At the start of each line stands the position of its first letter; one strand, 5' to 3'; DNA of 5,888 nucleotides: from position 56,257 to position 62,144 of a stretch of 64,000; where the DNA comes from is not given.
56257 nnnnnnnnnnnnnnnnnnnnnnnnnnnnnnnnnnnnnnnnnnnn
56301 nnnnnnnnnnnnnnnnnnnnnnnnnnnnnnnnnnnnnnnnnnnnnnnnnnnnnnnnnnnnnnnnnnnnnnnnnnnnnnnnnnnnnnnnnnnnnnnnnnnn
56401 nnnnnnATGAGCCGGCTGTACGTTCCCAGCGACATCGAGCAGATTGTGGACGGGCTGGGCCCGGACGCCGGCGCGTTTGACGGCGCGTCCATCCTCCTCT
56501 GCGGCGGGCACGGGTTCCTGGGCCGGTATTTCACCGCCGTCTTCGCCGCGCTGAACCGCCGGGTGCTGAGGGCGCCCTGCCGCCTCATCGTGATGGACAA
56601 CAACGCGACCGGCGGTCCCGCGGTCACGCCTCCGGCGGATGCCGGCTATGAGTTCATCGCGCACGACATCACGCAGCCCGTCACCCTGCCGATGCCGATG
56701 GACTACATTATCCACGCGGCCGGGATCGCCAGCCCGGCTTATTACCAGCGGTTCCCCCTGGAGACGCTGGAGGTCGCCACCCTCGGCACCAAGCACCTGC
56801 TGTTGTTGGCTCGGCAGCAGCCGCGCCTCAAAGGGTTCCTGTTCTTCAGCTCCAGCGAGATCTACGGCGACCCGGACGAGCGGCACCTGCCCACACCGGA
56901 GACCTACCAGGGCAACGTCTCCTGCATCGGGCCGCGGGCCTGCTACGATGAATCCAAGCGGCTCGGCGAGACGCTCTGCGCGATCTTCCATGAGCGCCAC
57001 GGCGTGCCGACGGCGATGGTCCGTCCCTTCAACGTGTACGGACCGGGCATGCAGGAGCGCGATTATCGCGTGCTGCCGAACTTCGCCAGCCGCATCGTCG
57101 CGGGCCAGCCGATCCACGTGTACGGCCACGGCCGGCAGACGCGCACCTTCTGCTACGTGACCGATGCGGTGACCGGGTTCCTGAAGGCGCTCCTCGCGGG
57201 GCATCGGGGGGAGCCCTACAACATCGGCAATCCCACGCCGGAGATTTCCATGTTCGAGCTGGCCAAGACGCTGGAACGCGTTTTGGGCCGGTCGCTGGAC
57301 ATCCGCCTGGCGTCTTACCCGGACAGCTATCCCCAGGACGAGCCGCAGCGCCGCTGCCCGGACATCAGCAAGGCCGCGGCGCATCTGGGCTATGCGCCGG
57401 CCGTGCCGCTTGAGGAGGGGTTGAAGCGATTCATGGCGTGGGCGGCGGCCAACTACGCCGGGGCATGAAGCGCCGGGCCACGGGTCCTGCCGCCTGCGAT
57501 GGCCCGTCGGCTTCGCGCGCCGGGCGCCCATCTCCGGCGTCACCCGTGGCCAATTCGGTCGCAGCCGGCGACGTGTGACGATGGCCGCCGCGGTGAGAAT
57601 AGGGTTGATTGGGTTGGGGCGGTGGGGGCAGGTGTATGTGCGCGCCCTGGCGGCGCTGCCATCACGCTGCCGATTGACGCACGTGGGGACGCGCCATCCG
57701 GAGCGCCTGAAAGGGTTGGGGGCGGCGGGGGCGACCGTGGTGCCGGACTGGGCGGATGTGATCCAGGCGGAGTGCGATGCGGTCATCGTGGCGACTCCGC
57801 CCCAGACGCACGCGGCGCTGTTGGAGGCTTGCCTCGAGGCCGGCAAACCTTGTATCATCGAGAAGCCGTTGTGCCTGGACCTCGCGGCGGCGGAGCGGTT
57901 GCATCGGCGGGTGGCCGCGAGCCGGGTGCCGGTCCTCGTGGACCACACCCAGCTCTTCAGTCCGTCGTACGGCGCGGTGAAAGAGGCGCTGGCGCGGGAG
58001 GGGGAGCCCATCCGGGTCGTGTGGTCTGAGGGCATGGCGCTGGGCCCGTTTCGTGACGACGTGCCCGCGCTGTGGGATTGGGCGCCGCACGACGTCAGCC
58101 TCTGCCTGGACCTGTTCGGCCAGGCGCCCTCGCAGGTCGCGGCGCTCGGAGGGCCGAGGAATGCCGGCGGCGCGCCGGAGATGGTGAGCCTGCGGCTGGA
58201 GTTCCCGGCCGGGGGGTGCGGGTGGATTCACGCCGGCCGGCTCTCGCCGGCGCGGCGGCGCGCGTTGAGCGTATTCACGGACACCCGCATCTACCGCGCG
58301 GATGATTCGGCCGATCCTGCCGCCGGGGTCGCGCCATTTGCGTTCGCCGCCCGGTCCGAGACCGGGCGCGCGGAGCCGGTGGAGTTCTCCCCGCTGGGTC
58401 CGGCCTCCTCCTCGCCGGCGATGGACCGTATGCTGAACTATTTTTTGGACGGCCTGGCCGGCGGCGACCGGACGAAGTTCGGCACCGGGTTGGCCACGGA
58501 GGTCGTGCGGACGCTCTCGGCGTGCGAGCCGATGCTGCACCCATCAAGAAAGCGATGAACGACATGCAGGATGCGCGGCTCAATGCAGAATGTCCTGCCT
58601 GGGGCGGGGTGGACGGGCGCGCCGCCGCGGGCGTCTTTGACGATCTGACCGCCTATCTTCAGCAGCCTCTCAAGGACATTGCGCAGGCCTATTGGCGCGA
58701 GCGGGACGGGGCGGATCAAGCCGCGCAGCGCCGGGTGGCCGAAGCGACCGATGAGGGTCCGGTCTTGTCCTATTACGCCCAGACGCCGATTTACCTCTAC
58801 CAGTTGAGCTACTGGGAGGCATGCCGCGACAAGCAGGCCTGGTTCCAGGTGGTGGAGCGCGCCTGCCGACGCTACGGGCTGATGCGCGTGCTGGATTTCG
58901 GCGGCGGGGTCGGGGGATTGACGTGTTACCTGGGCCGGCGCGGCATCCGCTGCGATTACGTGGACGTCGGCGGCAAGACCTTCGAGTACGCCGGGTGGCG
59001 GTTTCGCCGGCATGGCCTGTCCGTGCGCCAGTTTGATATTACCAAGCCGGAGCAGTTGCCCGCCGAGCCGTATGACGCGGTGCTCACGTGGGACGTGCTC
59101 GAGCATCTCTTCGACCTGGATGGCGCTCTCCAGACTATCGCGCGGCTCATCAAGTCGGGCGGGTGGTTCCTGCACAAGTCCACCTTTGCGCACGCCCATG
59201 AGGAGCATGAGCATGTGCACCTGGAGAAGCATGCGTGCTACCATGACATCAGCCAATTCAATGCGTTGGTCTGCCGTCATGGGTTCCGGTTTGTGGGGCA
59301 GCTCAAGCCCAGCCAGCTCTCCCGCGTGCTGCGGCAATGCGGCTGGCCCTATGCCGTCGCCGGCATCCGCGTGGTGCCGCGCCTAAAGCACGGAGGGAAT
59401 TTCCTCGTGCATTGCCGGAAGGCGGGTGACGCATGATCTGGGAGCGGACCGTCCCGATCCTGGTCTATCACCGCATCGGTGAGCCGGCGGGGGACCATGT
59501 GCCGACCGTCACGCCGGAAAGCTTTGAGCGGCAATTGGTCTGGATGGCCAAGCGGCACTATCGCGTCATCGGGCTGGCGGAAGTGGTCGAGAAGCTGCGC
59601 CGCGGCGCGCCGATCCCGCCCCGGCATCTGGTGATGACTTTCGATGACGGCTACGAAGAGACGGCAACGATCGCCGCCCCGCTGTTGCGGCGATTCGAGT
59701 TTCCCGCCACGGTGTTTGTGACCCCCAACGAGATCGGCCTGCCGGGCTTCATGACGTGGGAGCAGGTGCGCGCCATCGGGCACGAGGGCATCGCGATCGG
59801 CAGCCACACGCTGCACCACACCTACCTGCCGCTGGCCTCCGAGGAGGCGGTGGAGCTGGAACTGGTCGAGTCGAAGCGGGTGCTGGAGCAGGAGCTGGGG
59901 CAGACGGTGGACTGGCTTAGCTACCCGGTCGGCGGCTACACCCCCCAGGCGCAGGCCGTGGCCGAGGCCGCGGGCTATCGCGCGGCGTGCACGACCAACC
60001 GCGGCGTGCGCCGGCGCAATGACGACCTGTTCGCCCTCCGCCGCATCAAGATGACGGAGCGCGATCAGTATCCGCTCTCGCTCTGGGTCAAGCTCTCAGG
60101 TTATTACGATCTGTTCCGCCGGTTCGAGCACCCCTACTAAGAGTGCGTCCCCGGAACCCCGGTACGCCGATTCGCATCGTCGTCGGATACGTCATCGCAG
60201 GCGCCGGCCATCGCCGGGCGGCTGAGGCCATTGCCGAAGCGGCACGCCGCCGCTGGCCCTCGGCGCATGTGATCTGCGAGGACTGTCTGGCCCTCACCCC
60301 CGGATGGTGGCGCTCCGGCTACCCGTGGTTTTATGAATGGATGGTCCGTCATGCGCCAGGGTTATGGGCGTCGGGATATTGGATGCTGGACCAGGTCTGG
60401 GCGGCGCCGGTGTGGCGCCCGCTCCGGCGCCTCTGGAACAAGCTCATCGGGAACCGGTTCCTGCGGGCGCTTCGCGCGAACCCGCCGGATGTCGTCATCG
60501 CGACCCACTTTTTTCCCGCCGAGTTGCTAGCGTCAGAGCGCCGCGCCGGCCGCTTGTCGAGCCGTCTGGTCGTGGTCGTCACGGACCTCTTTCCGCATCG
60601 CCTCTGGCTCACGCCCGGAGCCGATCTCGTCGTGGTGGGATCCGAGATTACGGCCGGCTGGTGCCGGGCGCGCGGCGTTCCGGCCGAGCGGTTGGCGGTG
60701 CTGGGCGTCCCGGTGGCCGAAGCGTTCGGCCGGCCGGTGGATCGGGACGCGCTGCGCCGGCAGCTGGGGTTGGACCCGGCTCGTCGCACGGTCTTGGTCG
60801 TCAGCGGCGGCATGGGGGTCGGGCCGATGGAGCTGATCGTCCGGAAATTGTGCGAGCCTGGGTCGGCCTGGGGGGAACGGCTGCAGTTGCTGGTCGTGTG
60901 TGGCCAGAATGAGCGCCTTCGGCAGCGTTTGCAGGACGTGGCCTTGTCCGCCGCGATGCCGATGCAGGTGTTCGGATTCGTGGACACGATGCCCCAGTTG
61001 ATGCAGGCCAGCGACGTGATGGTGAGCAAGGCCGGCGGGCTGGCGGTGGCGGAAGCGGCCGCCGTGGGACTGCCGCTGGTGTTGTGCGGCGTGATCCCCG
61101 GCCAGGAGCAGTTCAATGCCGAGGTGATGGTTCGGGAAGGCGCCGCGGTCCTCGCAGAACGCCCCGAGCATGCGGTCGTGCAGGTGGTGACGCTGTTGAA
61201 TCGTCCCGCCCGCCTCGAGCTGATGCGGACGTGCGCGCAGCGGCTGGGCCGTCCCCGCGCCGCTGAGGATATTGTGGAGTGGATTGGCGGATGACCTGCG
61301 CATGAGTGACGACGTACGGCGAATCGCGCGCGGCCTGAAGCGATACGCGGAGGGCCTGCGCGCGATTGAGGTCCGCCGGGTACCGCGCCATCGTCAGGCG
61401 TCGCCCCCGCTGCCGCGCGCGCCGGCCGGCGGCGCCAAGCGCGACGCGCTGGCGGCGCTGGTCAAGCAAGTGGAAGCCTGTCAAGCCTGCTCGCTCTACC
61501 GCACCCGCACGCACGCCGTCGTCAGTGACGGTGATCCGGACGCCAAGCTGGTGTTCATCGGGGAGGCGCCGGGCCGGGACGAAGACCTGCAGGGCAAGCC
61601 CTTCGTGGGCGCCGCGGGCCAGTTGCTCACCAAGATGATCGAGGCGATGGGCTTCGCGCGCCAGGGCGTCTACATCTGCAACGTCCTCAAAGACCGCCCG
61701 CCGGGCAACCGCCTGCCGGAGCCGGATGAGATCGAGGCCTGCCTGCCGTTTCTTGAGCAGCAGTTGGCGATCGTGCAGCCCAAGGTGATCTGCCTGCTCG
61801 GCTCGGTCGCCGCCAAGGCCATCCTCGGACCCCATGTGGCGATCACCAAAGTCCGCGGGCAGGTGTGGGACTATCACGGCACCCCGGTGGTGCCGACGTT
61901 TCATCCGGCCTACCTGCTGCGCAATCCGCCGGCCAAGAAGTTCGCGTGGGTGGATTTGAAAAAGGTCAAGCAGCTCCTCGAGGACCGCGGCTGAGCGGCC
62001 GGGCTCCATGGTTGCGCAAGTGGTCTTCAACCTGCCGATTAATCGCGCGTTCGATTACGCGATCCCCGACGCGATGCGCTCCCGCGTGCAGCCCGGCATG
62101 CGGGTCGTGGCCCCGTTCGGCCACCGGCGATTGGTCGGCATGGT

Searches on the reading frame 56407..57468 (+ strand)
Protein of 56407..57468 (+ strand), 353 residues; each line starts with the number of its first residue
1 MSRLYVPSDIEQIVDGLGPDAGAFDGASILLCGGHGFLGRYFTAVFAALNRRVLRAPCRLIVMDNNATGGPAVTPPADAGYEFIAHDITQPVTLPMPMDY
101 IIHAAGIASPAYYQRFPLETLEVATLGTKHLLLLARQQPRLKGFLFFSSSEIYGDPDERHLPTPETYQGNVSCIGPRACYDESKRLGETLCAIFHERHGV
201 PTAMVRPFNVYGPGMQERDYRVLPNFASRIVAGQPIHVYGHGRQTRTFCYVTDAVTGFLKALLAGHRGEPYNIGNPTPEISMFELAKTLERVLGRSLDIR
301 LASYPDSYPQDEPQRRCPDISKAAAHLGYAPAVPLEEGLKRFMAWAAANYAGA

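Call 59: search_protein_families(library=pfam, proteins=[window:56407-57468:+], max_evalue=0.01)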
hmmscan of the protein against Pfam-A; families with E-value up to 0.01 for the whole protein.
window:56407-57468:+ (353 aa): 5 families
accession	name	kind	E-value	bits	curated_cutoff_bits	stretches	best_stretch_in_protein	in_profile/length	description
PF01370.27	Epimerase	-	5.4e-44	150.8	20.9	1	29-274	1-240/240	NAD dependent epimerase/dehydratase family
PF16363.11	GDP_Man_Dehyd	-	3.3e-30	106.1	27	1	30-341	1-331/332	GDP-mannose 4,6 dehydratase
PF07993.18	NAD_binding_4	-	9.1e-08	32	20.1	1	98-212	89-209/258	Male sterility protein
PF01073.25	3Beta_HSD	-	3.7e-07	29.9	22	1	31-297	2-272/280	3-beta hydroxysteroid dehydrogenase/isomerase family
PF02719.21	Polysacc_synt_2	-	1.6e-05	24.7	20.2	1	175-295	133-249/293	Polysaccharide biosynthesis protein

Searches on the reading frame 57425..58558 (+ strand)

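Call 59: search_protein_families(library=pfam, proteins=[window:57425-58558:+], max_evalue=0.01)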
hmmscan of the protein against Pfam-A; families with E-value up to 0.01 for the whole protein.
window:57425-58558:+ (377 aa): 6 families
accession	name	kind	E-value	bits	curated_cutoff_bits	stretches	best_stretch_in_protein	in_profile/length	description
PF01408.29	GFO_IDH_MocA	-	3e-21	76.8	24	1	57-174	1-120/120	Oxidoreductase family, NAD-binding Rossmann fold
PF22725.1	GFO_IDH_MocA_C3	-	1.1e-06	29.1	27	1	215-284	45-117/124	GFO/IDH/MocA C-terminal domain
PF01113.26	DapB_N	-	4.2e-05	24.1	25.6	1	57-145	1-96/124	Dihydrodipicolinate reductase, N-terminus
PF03807.23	F420_oxidored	-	4.8e-05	24.3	21.6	1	58-138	1-83/94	NADP oxidoreductase coenzyme F420-dependent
PF03447.22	NAD_binding_3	-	0.00067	20.8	24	1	63-171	1-114/116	Homoserine dehydrogenase, NAD binding domain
PF13380.12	CoA_binding_2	-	0.0076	17.1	22.8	0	101-161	41-100/116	CoA binding domain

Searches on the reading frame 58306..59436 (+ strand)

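Call 59: search_protein_families(library=pfam, proteins=[window:58306-59436:+], max_evalue=0.01)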
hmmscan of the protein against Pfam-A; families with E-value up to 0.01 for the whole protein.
window:58306-59436:+ (376 aa): 5 families
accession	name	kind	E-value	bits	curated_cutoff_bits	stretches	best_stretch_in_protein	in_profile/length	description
PF13489.12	Methyltransf_23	-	2.4e-16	60.4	27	1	179-330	9-162/164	Methyltransferase domain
PF08241.18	Methyltransf_11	-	9.7e-13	49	21.2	1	196-289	1-94/95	Methyltransferase domain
PF08242.18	Methyltransf_12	-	2.9e-12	47.6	30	1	196-288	1-98/98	Methyltransferase domain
PF13649.12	Methyltransf_25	-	2.6e-09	38.1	27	1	195-286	1-97/97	Methyltransferase domain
PF13847.12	Methyltransf_31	-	1.9e-06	28.1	27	1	193-296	5-121/145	Methyltransferase domain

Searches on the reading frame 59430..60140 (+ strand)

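Call 59: search_protein_families(library=pfam, proteins=[window:59430-60140:+], max_evalue=0.01)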
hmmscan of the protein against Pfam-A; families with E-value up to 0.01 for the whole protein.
window:59430-60140:+ (236 aa): 1 family
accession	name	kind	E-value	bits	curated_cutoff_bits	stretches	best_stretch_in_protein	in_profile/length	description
PF01522.26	Polysacc_deac_1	-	8.3e-26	90.8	23.1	1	63-185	5-123/124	Polysaccharide deacetylase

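Call 71: search_protein_families(library=ncbifam, proteins=[window:59430-60140:+], max_evalue=0.00001)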
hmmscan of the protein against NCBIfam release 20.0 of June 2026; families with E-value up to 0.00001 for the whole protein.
window:59430-60140:+ (236 aa): 7 families
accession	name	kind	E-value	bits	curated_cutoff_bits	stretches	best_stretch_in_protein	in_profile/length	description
TIGR03938.2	deacetyl_PgaB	equivalog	9e-23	80.4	321.9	1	9-128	4-143/621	poly-beta-1,6-N-acetyl-D-glucosamine N-deacetylase PgaB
NF011177.0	PRK14582.1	equivalog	1.8e-13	49.7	923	1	11-132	52-190/671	poly-beta-1,6-N-acetyl-D-glucosamine N-deacetylase PgaB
TIGR03933.1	PIA_icaB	equivalog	5e-12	45.9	248.35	1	27-210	35-231/245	intercellular adhesin biosynthesis polysaccharide N-deacetylase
NF011176.0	PRK14581.1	equivalog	1.7e-10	39.7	1091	1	7-133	48-191/673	poly-beta-1,6-N-acetyl-D-glucosamine N-deacetylase PgaB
TIGR02764.1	spore_ybaN_pdaB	equivalog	4.3e-10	39.7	237.4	1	67-185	8-123/191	polysaccharide deacetylase family sporulation protein PdaB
TIGR02884.1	spore_pdaA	equivalog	9.8e-10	38.5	298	1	66-184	38-154/224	delta-lactam-biosynthetic de-N-acetylase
TIGR04243.1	nodulat_NodB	equivalog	1.7e-09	37.5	240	1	65-185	2-120/197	chitooligosaccharide deacetylase NodB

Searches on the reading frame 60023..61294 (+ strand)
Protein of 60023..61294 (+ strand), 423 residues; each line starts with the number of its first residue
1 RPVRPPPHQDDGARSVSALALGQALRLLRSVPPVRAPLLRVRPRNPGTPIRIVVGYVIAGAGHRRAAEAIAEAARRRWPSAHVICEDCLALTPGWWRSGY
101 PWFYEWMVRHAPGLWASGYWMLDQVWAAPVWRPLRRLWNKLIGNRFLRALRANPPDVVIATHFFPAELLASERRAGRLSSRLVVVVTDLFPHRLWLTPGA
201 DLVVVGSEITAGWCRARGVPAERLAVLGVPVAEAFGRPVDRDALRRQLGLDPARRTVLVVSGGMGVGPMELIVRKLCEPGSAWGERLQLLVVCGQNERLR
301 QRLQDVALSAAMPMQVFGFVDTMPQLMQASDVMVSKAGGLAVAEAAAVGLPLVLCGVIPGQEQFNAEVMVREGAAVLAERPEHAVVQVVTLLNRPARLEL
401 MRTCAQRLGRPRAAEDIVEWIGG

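Call 59: search_protein_families(library=pfam, proteins=[window:60023-61294:+], max_evalue=0.01)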
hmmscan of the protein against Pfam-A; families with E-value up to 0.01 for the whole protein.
window:60023-61294:+ (423 aa): 7 families
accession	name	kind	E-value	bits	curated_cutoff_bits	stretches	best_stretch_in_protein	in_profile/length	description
PF06925.17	MGDG_synth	-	1.3e-19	71.3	25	1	63-231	1-169/169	Monogalactosyldiacylglycerol (MGDG) synthase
PF04101.22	Glyco_tran_28_C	-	1.2e-13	51.9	22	1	279-415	21-164/166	Glycosyltransferase family 28 C-terminal domain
PF13692.12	Glyco_trans_1_4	-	3.2e-07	31.1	27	1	290-392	36-140/142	Glycosyl transferases group 1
PF00534.26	Glycos_transf_1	-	1.9e-06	28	26.4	1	289-394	49-158/172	Glycosyl transferases group 1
PF13439.12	Glyco_transf_4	-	2.6e-05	24.7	28.5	1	125-227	43-162/170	Glycosyltransferase Family 4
PF02350.25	Epimerase_2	-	7.2e-05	22.2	30.6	1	215-421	138-346/347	UDP-N-acetylglucosamine 2-epimerase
PF13579.12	Glyco_trans_4_4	-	0.0024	18.7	29.7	1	125-228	45-156/158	Glycosyl transferase 4-like domain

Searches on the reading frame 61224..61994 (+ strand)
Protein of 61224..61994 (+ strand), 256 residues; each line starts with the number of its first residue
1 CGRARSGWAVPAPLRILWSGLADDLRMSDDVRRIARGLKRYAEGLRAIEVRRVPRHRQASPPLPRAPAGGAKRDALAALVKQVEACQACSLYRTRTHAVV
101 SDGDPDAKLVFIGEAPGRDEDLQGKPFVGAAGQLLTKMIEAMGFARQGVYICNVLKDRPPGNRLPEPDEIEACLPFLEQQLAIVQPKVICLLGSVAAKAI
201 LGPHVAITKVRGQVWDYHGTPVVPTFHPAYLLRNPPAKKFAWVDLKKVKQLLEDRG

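Call 59: search_protein_families(library=pfam, proteins=[window:61224-61994:+], max_evalue=0.01)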
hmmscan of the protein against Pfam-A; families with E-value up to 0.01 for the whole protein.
window:61224-61994:+ (256 aa): 1 family
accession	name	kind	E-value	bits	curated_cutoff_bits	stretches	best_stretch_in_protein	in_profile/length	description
PF03167.25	UDG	-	1.9e-40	138.6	24.3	1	101-244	2-139/141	Uracil DNA glycosylase superfamily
